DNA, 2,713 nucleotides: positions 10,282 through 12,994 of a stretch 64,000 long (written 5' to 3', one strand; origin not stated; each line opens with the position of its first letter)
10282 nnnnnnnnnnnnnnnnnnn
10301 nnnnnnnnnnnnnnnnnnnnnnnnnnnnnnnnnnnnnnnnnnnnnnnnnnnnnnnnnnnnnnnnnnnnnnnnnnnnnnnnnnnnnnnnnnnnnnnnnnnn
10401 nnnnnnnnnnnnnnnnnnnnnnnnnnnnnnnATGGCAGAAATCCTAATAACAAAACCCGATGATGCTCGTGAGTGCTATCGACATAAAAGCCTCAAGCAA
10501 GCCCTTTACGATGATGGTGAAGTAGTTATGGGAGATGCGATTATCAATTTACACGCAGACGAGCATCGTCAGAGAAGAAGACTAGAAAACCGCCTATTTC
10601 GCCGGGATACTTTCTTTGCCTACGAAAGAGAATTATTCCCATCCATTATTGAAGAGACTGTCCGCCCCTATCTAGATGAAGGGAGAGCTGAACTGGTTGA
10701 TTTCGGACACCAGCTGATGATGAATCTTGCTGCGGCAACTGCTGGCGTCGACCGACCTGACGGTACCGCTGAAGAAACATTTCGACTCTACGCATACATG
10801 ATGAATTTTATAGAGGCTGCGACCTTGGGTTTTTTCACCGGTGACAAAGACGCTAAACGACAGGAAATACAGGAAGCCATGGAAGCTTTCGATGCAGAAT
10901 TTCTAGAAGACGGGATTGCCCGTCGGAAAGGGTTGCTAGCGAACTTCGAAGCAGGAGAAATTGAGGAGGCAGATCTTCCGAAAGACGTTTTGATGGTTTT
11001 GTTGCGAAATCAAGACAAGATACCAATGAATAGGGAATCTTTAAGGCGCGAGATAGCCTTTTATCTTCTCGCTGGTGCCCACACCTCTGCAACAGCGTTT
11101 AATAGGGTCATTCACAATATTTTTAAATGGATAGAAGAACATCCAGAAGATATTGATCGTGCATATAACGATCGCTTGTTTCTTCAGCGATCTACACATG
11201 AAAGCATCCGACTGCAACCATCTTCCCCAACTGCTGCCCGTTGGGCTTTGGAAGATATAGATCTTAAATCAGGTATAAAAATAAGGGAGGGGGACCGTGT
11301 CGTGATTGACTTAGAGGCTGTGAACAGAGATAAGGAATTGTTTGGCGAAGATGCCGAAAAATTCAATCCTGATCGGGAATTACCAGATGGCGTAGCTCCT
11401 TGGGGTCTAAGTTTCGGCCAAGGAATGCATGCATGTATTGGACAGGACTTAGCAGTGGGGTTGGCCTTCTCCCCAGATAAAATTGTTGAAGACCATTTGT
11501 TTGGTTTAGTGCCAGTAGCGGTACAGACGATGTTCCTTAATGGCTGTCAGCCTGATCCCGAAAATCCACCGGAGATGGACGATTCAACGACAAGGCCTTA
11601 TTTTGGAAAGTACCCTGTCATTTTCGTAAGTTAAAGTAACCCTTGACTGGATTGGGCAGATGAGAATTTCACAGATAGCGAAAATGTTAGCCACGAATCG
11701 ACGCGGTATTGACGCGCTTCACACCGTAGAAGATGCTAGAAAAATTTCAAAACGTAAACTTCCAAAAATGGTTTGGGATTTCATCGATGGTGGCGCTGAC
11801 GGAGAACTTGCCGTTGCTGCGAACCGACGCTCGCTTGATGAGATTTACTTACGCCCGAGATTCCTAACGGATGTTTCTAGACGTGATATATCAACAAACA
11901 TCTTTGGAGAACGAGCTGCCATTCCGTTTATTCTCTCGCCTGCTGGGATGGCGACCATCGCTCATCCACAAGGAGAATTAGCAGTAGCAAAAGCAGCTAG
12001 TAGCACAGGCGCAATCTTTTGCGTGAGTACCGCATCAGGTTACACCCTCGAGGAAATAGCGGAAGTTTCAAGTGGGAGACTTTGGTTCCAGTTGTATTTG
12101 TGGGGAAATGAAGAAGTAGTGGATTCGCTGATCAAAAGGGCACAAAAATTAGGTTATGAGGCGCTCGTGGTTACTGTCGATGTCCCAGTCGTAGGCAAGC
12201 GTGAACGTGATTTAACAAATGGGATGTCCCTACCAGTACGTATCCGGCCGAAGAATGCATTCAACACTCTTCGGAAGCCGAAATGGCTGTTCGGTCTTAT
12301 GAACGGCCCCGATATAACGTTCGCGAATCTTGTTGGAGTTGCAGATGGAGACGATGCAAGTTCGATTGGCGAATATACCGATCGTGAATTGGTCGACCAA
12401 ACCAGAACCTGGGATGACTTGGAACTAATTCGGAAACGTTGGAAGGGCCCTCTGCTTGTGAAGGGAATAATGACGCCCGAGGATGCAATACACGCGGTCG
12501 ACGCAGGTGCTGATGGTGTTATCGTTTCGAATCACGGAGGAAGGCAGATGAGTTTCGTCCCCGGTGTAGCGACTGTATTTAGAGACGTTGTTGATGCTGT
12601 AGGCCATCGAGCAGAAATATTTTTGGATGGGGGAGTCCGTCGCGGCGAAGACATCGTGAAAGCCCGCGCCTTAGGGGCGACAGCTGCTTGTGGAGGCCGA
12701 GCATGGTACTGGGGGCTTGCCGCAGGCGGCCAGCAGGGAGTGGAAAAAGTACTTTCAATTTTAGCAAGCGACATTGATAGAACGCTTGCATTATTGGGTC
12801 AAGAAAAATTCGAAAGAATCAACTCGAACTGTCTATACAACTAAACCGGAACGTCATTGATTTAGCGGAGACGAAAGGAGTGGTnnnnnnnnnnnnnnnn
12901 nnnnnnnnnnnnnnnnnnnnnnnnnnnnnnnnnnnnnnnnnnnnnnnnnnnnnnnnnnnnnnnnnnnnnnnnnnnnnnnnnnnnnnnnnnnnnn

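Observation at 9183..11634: Tandem pair of divergent P450s with His in place of the conserved I-helix acid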

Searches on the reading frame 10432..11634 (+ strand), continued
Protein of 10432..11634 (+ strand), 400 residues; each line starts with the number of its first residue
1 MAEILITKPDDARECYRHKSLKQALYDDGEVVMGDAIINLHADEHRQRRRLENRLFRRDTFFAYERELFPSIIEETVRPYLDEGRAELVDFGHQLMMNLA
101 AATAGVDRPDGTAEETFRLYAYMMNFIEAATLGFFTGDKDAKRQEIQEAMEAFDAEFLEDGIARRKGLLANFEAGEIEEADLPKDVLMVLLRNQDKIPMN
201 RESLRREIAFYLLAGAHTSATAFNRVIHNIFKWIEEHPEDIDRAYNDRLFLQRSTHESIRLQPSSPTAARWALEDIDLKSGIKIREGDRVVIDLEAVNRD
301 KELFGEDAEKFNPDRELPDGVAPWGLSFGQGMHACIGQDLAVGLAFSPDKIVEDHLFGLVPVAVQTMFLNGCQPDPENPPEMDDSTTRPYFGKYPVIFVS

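Call 67: predict_structure(alignment_id=A2)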
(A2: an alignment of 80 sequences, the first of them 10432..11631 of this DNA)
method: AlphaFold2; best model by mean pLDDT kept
length: 400 residues; sequences in the alignment: 80
mean_pLDDT: 92.4   pTM: 0.91
mean pLDDT of the five models: 92.4, 91.4, 90.9, 86.8, 86.4
residues with pLDDT >= 90: 306; 70-90: 90; 50-70: 4; < 50: 0
segments of 3 or more residues with pLDDT < 50: none
pLDDT, mean of each block of 10 residues (from residue 1): 95 93 84 85 85 81 94 97 97 97 95 95 90 88 94 96 97 97 93 88 93 91 96 97 94 97 90 97 97 96 97 94 91 76 89 91 96 96 83 93
secondary structure, 60 per line:
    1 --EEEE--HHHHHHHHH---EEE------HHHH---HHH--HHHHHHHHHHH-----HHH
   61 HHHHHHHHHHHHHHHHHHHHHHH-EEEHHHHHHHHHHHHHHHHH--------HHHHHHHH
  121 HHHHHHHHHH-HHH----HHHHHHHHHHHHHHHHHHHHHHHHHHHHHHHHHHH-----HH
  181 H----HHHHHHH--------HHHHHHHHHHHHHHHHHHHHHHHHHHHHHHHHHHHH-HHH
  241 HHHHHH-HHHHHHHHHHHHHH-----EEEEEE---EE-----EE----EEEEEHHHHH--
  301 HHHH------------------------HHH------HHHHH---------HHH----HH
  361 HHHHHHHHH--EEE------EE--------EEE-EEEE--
elements in order: E3-6 H9-17 E21-23 H30-33 H42-52 H58-83 E85-87 H88-104 H113-130 H139-173 H186-192 H201-236 H238-246 H248-261 E267-272 E289-293 H294-298 H301-304 H338-342 H359-369 E372-374 E391-393 E395-398

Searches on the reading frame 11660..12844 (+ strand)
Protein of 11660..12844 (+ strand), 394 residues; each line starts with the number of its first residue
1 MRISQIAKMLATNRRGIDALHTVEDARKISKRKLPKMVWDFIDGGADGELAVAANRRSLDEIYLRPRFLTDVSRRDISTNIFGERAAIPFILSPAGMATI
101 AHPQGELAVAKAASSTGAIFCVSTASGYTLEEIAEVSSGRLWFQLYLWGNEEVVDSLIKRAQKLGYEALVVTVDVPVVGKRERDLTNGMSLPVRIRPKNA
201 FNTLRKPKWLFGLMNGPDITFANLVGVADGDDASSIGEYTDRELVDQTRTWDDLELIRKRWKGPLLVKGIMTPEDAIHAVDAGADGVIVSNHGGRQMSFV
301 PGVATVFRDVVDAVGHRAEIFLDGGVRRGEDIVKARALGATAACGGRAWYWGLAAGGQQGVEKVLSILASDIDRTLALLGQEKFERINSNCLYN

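Call 4: search_protein_families(library=pfam, proteins=[window:11660-12844:+], max_evalue=0.01)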
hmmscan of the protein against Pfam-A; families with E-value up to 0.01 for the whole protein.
window:11660-12844:+ (394 aa): 1 family
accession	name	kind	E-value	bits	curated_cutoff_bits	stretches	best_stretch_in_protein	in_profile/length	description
PF01070.24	FMN_dh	-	6.8e-129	430.3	24.9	1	31-392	2-348/350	FMN-dependent dehydrogenase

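Call 5: search_protein_families(library=ncbifam, proteins=[window:11660-12844:+], max_evalue=0.01)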
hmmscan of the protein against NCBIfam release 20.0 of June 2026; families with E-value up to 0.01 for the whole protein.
window:11660-12844:+ (394 aa): 7 families
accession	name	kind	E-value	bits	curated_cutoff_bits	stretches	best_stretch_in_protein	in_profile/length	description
NF008398.0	PRK11197.1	subfamily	7.4e-91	304.8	376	1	22-392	5-375/381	L-lactate dehydrogenase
TIGR03966.1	actino_HemFlav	equivalog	2.9e-84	283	470.85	1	20-389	5-374/385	pre-mycofactocin synthase MftD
NF033901.1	L_lactate_LldD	exception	5.4e-76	256.1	550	1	23-392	6-375/377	FMN-dependent L-lactate dehydrogenase LldD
TIGR02708.1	L_lactate_ox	equivalog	3.1e-60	204.1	645.5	2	17-194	11-188/367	L-lactate oxidase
TIGR02151.1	IPP_isom_2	equivalog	3.8e-06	26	281.3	1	314-388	256-330/338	type 2 isopentenyl-diphosphate Delta-isomerase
NF003302.0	PRK04302.1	subfamily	0.0047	16.7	132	0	301-342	157-198/223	triose-phosphate isomerase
TIGR01302.1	IMP_dehydrog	equivalog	0.0077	15.1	481.5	0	266-344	269-354/450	IMP dehydrogenase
